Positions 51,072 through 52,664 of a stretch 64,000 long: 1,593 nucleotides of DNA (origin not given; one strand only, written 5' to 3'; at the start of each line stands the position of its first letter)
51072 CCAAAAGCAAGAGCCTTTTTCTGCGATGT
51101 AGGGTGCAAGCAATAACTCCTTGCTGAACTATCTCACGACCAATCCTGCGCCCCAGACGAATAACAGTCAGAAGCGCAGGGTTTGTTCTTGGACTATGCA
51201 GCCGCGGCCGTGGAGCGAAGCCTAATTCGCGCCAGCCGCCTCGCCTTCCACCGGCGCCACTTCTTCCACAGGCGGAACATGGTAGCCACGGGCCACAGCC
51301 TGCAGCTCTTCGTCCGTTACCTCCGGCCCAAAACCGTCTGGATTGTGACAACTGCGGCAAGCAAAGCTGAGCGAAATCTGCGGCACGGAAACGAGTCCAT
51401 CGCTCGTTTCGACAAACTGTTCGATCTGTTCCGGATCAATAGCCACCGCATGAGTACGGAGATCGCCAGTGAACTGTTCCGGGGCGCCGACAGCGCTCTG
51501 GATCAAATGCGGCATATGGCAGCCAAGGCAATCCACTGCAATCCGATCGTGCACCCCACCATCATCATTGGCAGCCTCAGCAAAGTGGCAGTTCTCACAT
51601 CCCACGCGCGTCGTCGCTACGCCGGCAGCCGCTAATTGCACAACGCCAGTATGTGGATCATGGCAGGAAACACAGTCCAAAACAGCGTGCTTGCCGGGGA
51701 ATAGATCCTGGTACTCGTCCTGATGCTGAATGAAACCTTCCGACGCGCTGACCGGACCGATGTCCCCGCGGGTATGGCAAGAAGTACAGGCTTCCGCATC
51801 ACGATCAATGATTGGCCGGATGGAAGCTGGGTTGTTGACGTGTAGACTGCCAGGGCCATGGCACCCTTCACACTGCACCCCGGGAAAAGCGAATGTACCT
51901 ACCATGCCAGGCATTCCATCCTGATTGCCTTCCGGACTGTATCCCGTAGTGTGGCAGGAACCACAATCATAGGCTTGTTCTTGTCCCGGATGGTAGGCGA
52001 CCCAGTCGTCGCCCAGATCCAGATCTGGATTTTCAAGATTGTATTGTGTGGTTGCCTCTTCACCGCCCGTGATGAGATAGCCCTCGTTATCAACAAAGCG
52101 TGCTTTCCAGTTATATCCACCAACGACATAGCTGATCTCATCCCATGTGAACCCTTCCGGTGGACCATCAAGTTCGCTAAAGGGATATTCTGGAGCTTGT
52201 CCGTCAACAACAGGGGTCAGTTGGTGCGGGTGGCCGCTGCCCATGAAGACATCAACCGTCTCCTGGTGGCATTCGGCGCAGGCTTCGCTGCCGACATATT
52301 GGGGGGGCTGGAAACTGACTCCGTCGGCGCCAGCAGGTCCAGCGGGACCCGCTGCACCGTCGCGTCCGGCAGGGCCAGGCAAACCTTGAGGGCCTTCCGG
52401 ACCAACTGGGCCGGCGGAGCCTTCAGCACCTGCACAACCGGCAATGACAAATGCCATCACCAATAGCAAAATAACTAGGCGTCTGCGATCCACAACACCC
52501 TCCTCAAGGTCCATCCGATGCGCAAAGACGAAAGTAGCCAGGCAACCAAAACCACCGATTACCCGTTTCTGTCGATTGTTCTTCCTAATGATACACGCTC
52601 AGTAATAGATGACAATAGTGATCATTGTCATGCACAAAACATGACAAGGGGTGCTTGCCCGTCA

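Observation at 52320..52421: Collagen-like (Gly-X-Y)11 stalk fused between a lipobox cysteine and an octahaem cytochrome c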

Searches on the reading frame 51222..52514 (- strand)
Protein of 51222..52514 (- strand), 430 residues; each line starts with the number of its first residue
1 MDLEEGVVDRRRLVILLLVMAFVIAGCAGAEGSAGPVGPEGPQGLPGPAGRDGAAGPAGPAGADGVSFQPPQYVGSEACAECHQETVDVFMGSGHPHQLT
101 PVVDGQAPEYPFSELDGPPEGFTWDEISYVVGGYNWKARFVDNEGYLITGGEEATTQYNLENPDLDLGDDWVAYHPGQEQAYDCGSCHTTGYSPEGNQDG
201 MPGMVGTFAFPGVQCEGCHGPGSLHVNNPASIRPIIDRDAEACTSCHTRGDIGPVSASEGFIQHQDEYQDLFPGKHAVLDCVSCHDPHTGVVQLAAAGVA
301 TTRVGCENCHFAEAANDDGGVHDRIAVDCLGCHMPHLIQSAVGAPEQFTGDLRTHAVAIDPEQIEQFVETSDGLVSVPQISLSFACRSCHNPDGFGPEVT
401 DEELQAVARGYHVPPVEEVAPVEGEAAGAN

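Call 3: search_protein_families(library=pfam, proteins=[window:51222-52514:-], max_evalue=0.01)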
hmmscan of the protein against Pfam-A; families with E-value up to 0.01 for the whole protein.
window:51222-52514:- (430 aa): 10 families
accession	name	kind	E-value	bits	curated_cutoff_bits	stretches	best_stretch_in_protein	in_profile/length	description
PF14522.11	Cytochrome_C7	-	6.1e-10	39.2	24.8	1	180-248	12-67/67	Cytochrome c7 and related cytochrome c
PF22113.1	Mtrc-MtrF_II-IV_dom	-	1.6e-09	38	30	0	237-288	117-166/176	Outer membrane cytochrome MtrC/MtrF-like, domains II/IV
PF09699.15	Paired_CXXCH_1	-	1e-08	35.1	20.6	0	280-311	8-37/41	Doubled CXXCH motif (Paired_CXXCH_1)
PF13435.11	Cytochrome_C554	-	4.8e-08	34.3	20.8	1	179-220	46-84/84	Cytochrome c554 and c-prime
PF14537.11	Cytochrom_c3_2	-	2.1e-07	31.7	25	1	212-310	6-78/79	Cytochrome c3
PF01391.23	Collagen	-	3e-06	27.3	27.2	1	28-65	3-40/60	Collagen triple helix repeat (20 copies)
PF13442.11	Cytochrome_CBB3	-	0.00086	20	27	0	385-406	13-34/68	Cytochrome C oxidase, cbb3-type, subunit III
PF22678.1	Cytochrom_c_NrfB-like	-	0.0021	18.9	27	1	243-317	1-72/89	Cytochrome c-type protein NrfB-like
PF02085.21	Cytochrom_CIII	-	0.0045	17.8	22.9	0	275-335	27-84/101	Class III cytochrome C family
PF03264.19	Cytochrom_NNT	-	0.0081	16.3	24.1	0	302-395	35-137/174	NapC/NirT cytochrome c family, N-terminal region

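Call 5: find_homologous_proteins(query=window:51222-52514:-, max_evalue=0.001)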
Query window:51222-52514:- (430 aa): 1590 proteins with E <= 0.001 among 8000 candidates; the best 120 are listed.
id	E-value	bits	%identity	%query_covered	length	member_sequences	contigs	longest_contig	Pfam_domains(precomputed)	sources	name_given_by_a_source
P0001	6.0e-293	990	100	98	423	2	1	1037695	PF01391.24,PF09699.16,PF14537.12,PF13435.12,PF14522.12,PF22113.2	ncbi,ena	-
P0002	1.4e-204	699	69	88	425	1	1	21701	PF09699.16,PF14537.12,PF13435.12,PF14522.12,PF22113.2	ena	-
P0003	7.0e-204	696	70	96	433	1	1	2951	PF01391.24,PF14537.12,PF13435.12,PF14522.12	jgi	jgi:Collagen triple helix repeat (20 copies)/Cytochrome c554 and c-prime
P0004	2.2e-199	681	68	95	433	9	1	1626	PF01391.24,PF14537.12,PF13435.12,PF14522.12,PF22113.2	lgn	-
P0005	1.1e-198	679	66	98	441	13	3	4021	PF01391.24,PF09699.16,PF14537.12,PF13435.12,PF14522.12,PF22113.2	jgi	jgi:hypothetical protein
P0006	2.7e-198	678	67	95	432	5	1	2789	PF09699.16,PF14537.12,PF13435.12,PF14522.12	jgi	jgi:hypothetical protein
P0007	2.8e-194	665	66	95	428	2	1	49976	PF09699.16,PF14537.12,PF13435.12,PF14522.12,PF22113.2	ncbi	-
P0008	6.7e-194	663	67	96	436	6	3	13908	PF01391.24,PF09699.16,PF14537.12,PF13435.12,PF03264.20,PF14522.12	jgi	jgi:hypothetical protein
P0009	1.6e-193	662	47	79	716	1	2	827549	PF09699.16,PF14537.12,PF13435.12,PF02085.22,PF14522.12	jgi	-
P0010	3.0e-192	658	68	87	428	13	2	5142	PF01391.24,PF09699.16,PF14537.12,PF13435.12,PF14522.12,PF22113.2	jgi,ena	-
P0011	4.2e-192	657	66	97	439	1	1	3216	PF01391.24,PF09699.16,PF14537.12,PF13435.12,PF14522.12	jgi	jgi:hypothetical protein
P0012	8.5e-190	650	66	89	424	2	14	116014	PF01391.24,PF09699.16,PF14537.12,PF14522.12,PF22113.2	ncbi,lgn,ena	-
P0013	1.3e-185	636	62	97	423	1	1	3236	PF09699.16,PF14537.12,PF13435.12,PF14522.12,PF22113.2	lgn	-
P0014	7.3e-184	630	46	80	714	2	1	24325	PF09699.16,PF14537.12,PF13435.12,PF14522.12,PF22113.2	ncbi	-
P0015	1.3e-183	629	65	91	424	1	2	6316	PF01391.24,PF09699.16,PF14537.12,PF13435.12,PF14522.12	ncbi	-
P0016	5.6e-182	624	61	98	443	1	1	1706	PF01391.24,PF09699.16,PF14537.12,PF13435.12,PF14522.12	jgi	jgi:hypothetical protein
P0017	3.4e-181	621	63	96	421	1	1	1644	PF01391.24,PF09699.16,PF14537.12,PF13435.12,PF14522.12,PF22113.2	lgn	-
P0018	7.8e-181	620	63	94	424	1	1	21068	PF01391.24,PF09699.16,PF14537.12,PF13435.12,PF14522.12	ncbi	-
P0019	7.8e-181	620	61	98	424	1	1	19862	PF01391.24,PF09699.16,PF14537.12,PF13435.12,PF14522.12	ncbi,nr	ncbi:MAG: hypothetical protein DWQ04_01950 [Chloroflexi bacterium]|nr:MAG: hypothetical protein DWQ0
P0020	2.4e-180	619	62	96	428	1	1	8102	PF01391.24,PF09699.16,PF14537.12,PF13435.12,PF14522.12,PF22113.2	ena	-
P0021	3.3e-179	615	65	94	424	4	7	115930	PF01391.24,PF09699.16,PF14537.12,PF13435.12,PF14522.12,PF22113.2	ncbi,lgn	-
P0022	1.5e-178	613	63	94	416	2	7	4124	PF01391.24,PF09699.16,PF14537.12,PF13435.12,PF14522.12,PF22113.2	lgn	-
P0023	2.1e-178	612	62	83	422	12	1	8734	PF01391.24,PF09699.16,PF14537.12,PF13435.12,PF14522.12,PF22113.2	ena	-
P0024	7.3e-178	610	62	94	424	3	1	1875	PF01391.24,PF09699.16,PF14537.12,PF13435.12,PF14522.12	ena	-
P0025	7.8e-178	610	62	96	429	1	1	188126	PF01391.24,PF09699.16,PF14537.12,PF13435.12,PF14522.12,PF22113.2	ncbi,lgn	-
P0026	1.4e-177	610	65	81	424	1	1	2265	PF01391.24,PF09699.16,PF14537.12,PF13435.12,PF14522.12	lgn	-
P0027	2.6e-177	609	63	90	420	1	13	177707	PF01391.24,PF09699.16,PF14537.12,PF13435.12,PF14522.12,PF22113.2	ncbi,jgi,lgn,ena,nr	ncbi:MAG: hypothetical protein GWP61_24430 [Chloroflexi bacterium]|jgi:hypothetical protein|nr:hypot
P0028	2.9e-177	608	63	94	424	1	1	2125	PF01391.24,PF09699.16,PF14537.12,PF13435.12,PF14522.12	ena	-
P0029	4.1e-177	608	61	94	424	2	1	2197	PF01391.24,PF09699.16,PF14537.12,PF13435.12,PF14522.12,PF22113.2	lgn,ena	-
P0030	4.2e-177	608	62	94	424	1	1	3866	PF01391.24,PF09699.16,PF14537.12,PF13435.12,PF14522.12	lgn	-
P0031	6.0e-177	607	62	93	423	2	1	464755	PF01391.24,PF09699.16,PF14537.12,PF13435.12,PF14522.12,PF22113.2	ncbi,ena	-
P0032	7.1e-177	607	63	90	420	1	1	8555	PF01391.24,PF09699.16,PF14537.12,PF13435.12,PF14522.12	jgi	jgi:hypothetical protein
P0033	7.4e-177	607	62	97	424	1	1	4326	PF01391.24,PF09699.16,PF14537.12,PF13435.12,PF14522.12,PF22113.2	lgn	-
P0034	7.8e-177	607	62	95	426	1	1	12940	PF01391.24,PF09699.16,PF14537.12,PF13435.12,PF14522.12,PF22113.2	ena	-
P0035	7.8e-177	607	62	93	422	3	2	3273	PF01391.24,PF09699.16,PF14537.12,PF13435.12,PF14522.12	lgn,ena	-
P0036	8.1e-177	607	61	95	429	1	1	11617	PF01391.24,PF14537.12,PF13435.12,PF14522.12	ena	-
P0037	8.6e-177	607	61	95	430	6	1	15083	PF01391.24,PF09699.16,PF14537.12,PF13435.12,PF14522.12,PF22113.2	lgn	-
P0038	9.5e-177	607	61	98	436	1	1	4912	PF01391.24,PF09699.16,PF14537.12,PF13435.12,PF14522.12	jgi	jgi:hypothetical protein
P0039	1.2e-176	606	63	90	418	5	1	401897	PF01391.24,PF09699.16,PF14537.12,PF13435.12,PF14522.12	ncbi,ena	-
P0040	1.6e-176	606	61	97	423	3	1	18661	PF01391.24,PF09699.16,PF14537.12,PF13435.12,PF14522.12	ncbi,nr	ncbi:MAG: hypothetical protein KC421_04710 [Anaerolineales bacterium]|nr:hypothetical protein [Anaer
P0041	1.6e-176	606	62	94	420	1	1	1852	PF01391.24,PF09699.16,PF14537.12,PF13435.12,PF14522.12,PF22113.2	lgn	-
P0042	2.4e-176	605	62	96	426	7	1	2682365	PF01391.24,PF09699.16,PF14537.12,PF13435.12,PF14522.12,PF22113.2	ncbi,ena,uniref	ncbi:multiheme c-type cytochrome [Candidatus Leptofilum sp.]|uniref:multiheme c-type cytochrome n=1 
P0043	4.1e-176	605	61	96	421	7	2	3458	PF01391.24,PF09699.16,PF14537.12,PF13435.12,PF14522.12,PF22113.2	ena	-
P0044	8.2e-176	604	62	90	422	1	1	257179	PF01391.24,PF09699.16,PF14537.12,PF13435.12,PF14522.12,PF22113.2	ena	-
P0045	8.2e-176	604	59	95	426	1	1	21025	PF01391.24,PF09699.16,PF14537.12,PF13435.12,PF14522.12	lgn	-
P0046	1.8e-175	603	62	93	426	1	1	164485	PF01391.24,PF09699.16,PF14537.12,PF13435.12,PF14522.12,PF22113.2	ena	-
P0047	2.4e-175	602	61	96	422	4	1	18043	PF01391.24,PF09699.16,PF14537.12,PF13435.12,PF14522.12,PF22113.2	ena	-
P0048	4.7e-175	601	63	91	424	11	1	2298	PF01391.24,PF09699.16,PF14537.12,PF13435.12,PF14522.12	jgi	-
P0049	8.3e-175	600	61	97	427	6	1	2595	PF01391.24,PF09699.16,PF14537.12,PF13435.12,PF14522.12,PF22113.2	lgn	-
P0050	1.3e-174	600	61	93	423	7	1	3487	PF01391.24,PF09699.16,PF14537.12,PF13435.12,PF14522.12,PF22113.2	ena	-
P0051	1.3e-174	600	61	93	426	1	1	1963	PF01391.24,PF09699.16,PF14537.12,PF13435.12,PF14522.12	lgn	-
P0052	1.7e-174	599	60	96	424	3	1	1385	PF01391.24,PF09699.16,PF14537.12,PF13435.12,PF02085.22,PF14522.12,PF22113.2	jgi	jgi:hypothetical protein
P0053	2.2e-174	599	63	93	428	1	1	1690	PF01391.24,PF09699.16,PF14537.12,PF13435.12,PF03264.20,PF14522.12,PF22113.2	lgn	-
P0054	3.2e-174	598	61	96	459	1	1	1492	PF01391.24,PF09699.16,PF14537.12,PF13435.12,PF14522.12,PF22113.2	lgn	-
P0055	3.7e-174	598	62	85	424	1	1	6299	PF01391.24,PF09699.16,PF14537.12,PF13435.12,PF14522.12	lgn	-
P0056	3.8e-174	598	61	98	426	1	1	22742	PF01391.24,PF09699.16,PF14537.12,PF13435.12,PF14522.12,PF22113.2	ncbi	-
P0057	5.1e-174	598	62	96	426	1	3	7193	PF01391.24,PF09699.16,PF14537.12,PF13435.12,PF14522.12,PF22113.2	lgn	-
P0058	6.4e-174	597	60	97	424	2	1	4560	PF01391.24,PF09699.16,PF14537.12,PF13435.12,PF14522.12,PF22113.2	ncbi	-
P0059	9.9e-174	597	61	96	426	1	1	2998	PF01391.24,PF09699.16,PF14537.12,PF13435.12,PF14522.12,PF22113.2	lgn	-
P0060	1.3e-173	596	64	82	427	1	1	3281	PF01391.24,PF09699.16,PF14537.12,PF13435.12,PF14522.12,PF22113.2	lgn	-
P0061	1.3e-173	596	60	96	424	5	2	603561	PF01391.24,PF09699.16,PF14537.12,PF13435.12,PF14522.12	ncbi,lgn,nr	ncbi:MAG: hypothetical protein M9918_20750 [Anaerolineae bacterium]|nr:hypothetical protein [Anaerol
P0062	2.7e-173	595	61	85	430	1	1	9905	PF01391.24,PF14537.12,PF13435.12,PF14522.12,PF22113.2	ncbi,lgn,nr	ncbi:MAG TPA: multiheme c-type cytochrome [Anaerolineae bacterium]|nr:multiheme c-type cytochrome [A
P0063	2.9e-173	595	60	94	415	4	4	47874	PF01391.24,PF09699.16,PF14537.12,PF13435.12,PF14522.12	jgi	-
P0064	3.0e-173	595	61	91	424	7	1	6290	PF01391.24,PF09699.16,PF14537.12,PF13435.12,PF14522.12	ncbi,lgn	-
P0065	4.2e-173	595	60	97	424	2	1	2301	PF01391.24,PF14537.12,PF13435.12,PF14522.12,PF22113.2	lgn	-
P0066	6.8e-173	594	62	94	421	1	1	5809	PF01391.24,PF09699.16,PF14537.12,PF13435.12,PF14522.12,PF22113.2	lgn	-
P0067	7.6e-173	594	62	92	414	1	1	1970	PF01391.24,PF09699.16,PF14537.12,PF13435.12,PF14522.12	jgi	jgi:hypothetical protein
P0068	8.1e-173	594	60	94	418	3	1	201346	PF01391.24,PF14537.12,PF13435.12,PF03264.20,PF14522.12,PF22113.2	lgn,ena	-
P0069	9.1e-173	594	60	94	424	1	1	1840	PF01391.24,PF09699.16,PF14537.12,PF13435.12,PF14522.12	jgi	jgi:hypothetical protein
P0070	1.5e-172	593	62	92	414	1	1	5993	PF01391.24,PF09699.16,PF14537.12,PF13435.12,PF14522.12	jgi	jgi:hypothetical protein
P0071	2.4e-172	592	60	96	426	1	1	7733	PF01391.24,PF14537.12,PF13435.12,PF14522.12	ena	-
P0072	3.6e-172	592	60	96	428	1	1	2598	PF01391.24,PF09699.16,PF14537.12,PF13435.12,PF14522.12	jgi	jgi:hypothetical protein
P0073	4.6e-172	591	62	95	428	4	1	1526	PF01391.24,PF09699.16,PF14537.12,PF13435.12,PF14522.12,PF22113.2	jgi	jgi:nitrate reductase cytochrome c-type subunit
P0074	6.6e-172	591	60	97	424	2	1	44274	PF01391.24,PF09699.16,PF14537.12,PF13435.12,PF14522.12,PF22113.2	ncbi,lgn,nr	ncbi:MAG: hypothetical protein KC415_01605 [Anaerolineales bacterium]|nr:hypothetical protein [Anaer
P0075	8.4e-172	590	61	84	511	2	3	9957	PF01391.24,PF14537.12,PF13435.12,PF27154.1,PF14522.12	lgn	-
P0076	8.5e-172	590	59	81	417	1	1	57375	PF01391.24,PF09699.16,PF14537.12,PF13435.12,PF14522.12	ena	-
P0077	8.6e-172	590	62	93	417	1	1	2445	PF01391.24,PF09699.16,PF14537.12,PF13435.12,PF14522.12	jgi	-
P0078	1.0e-171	590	64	90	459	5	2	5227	PF01391.24,PF09699.16,PF14537.12,PF13435.12,PF14522.12,PF22113.2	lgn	-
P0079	1.6e-171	590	58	94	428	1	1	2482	PF01391.24,PF09699.16,PF14537.12,PF13435.12,PF14522.12,PF22113.2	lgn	-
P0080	1.7e-171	589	59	98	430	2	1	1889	PF01391.24,PF14537.12,PF13435.12,PF14522.12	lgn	-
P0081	2.5e-171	589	61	95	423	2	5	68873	PF01391.24,PF09699.16,PF14537.12,PF13435.12,PF14522.12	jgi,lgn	jgi:hypothetical protein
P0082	3.9e-171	588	60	97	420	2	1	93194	PF01391.24,PF09699.16,PF14537.12,PF13435.12,PF14522.12,PF22113.2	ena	-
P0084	4.1e-171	588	60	97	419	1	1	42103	PF01391.24,PF09699.16,PF14537.12,PF13435.12,PF14522.12,PF22113.2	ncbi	-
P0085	6.4e-171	588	62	93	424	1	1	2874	PF01391.24,PF09699.16,PF14537.12,PF13435.12,PF14522.12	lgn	-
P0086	6.8e-171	587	59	96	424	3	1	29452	PF01391.24,PF09699.16,PF14537.12,PF13435.12,PF14522.12,PF22113.2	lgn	-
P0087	7.5e-171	587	60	98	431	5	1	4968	PF01391.24,PF14537.12,PF13435.12,PF14522.12,PF22113.2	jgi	jgi:hypothetical protein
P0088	8.0e-171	587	63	81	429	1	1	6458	PF01391.24,PF09699.16,PF14537.12,PF14522.12,PF22113.2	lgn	-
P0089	2.4e-170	586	61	93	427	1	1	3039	PF01391.24,PF09699.16,PF14537.12,PF13435.12,PF14522.12,PF22113.2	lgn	-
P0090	3.1e-170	585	60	97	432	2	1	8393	PF01391.24,PF09699.16,PF14537.12,PF13435.12,PF14522.12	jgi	jgi:hypothetical protein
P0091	3.9e-170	585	60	94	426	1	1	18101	PF01391.24,PF14537.12,PF13435.12,PF14522.12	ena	-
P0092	4.6e-170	585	60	94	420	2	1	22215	PF01391.24,PF14537.12,PF13435.12,PF14522.12,PF22113.2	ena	-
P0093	6.7e-170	584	59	96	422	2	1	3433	PF01391.24,PF14537.12,PF13435.12,PF14522.12,PF22113.2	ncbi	-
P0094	7.4e-170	584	61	93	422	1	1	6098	PF01391.24,PF09699.16,PF14537.12,PF13435.12,PF14522.12,PF22113.2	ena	-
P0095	7.7e-170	584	59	95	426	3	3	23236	PF01391.24,PF09699.16,PF14537.12,PF13435.12,PF14522.12,PF22113.2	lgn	-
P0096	8.3e-170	584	61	86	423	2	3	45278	PF01391.24,PF09699.16,PF14537.12,PF13435.12,PF14522.12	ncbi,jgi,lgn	jgi:hypothetical protein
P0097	9.3e-170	584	60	89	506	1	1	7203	PF01391.24,PF14537.12,PF27154.1,PF14522.12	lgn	-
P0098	9.3e-170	584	60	95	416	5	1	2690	PF01391.24,PF14537.12,PF13435.12,PF14522.12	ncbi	-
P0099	1.5e-169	583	62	83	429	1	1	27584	PF01391.24,PF09699.16,PF14537.12,PF13435.12,PF14522.12,PF22113.2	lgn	-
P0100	1.9e-169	583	60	96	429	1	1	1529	PF01391.24,PF09699.16,PF14537.12,PF13435.12,PF14522.12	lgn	-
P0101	4.3e-169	582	65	87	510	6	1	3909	PF01391.24,PF14537.12,PF13435.12,PF27154.1,PF14522.12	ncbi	ncbi:MAG: multiheme c-type cytochrome [Chloroflexota bacterium]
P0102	6.4e-169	581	60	97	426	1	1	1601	PF01391.24,PF14537.12,PF13435.12,PF14522.12,PF22113.2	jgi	-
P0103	9.5e-169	580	60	95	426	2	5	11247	PF01391.24,PF14537.12,PF13435.12,PF14522.12,PF22113.2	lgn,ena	-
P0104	1.5e-168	580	58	98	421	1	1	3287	PF01391.24,PF09699.16,PF14537.12,PF13435.12,PF14522.12,PF22113.2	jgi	jgi:hypothetical protein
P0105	1.7e-168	580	62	90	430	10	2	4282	PF01391.24,PF09699.16,PF14537.12,PF13435.12,PF14522.12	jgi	jgi:hypothetical protein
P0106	2.0e-168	579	58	95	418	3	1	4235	PF01391.24,PF14537.12,PF13435.12,PF14522.12,PF22113.2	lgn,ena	-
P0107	2.4e-168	579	60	93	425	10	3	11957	PF01391.24,PF09699.16,PF14537.12,PF13435.12,PF14522.12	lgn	-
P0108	2.6e-168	579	61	91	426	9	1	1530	PF01391.24,PF09699.16,PF14537.12,PF13435.12,PF14522.12,PF22113.2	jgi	jgi:hypothetical protein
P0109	2.7e-168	579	61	95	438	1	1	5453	PF01391.24,PF09699.16,PF14537.12,PF13435.12,PF14522.12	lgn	-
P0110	3.1e-168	579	60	96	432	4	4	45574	PF01391.24,PF09699.16,PF14537.12,PF13435.12,PF14522.12,PF22113.2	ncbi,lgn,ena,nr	ncbi:MAG: hypothetical protein CL608_15275 [Anaerolineaceae bacterium]|nr:hypothetical protein [Anae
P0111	3.1e-168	579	61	82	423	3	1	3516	PF01391.24,PF09699.16,PF14537.12,PF13435.12,PF14522.12,PF22113.2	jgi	jgi:hypothetical protein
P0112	4.3e-168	578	57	95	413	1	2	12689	PF01391.24,PF09699.16,PF14537.12,PF13435.12,PF02335.21,PF14522.12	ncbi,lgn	-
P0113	1.2e-167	577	61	94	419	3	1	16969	PF01391.24,PF14537.12,PF13435.12,PF14522.12,PF22113.2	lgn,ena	-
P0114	2.2e-167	576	61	94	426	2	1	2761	PF01391.24,PF09699.16,PF14537.12,PF13435.12,PF14522.12,PF22113.2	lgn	-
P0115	2.3e-167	576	59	83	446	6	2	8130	PF01391.24,PF09699.16,PF14537.12,PF13435.12,PF14522.12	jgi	-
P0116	7.2e-167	574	59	95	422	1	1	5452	PF01391.24,PF09699.16,PF14537.12,PF13435.12,PF14522.12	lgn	-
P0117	9.8e-167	574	58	94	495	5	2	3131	PF01391.24,PF09699.16,PF14537.12,PF13435.12,PF14522.12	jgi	jgi:hypothetical protein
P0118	9.8e-167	574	58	95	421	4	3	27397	PF01391.24,PF09699.16,PF14537.12,PF13435.12,PF14522.12,PF22113.2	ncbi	-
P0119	1.3e-166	573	60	86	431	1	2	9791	PF01391.24,PF09699.16,PF14537.12,PF13435.12,PF14522.12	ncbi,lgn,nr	ncbi:MAG: hypothetical protein KC425_08680 [Anaerolineales bacterium]|nr:hypothetical protein [Anaer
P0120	1.4e-166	573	60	84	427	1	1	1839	PF01391.24,PF14537.12,PF13435.12,PF14522.12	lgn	-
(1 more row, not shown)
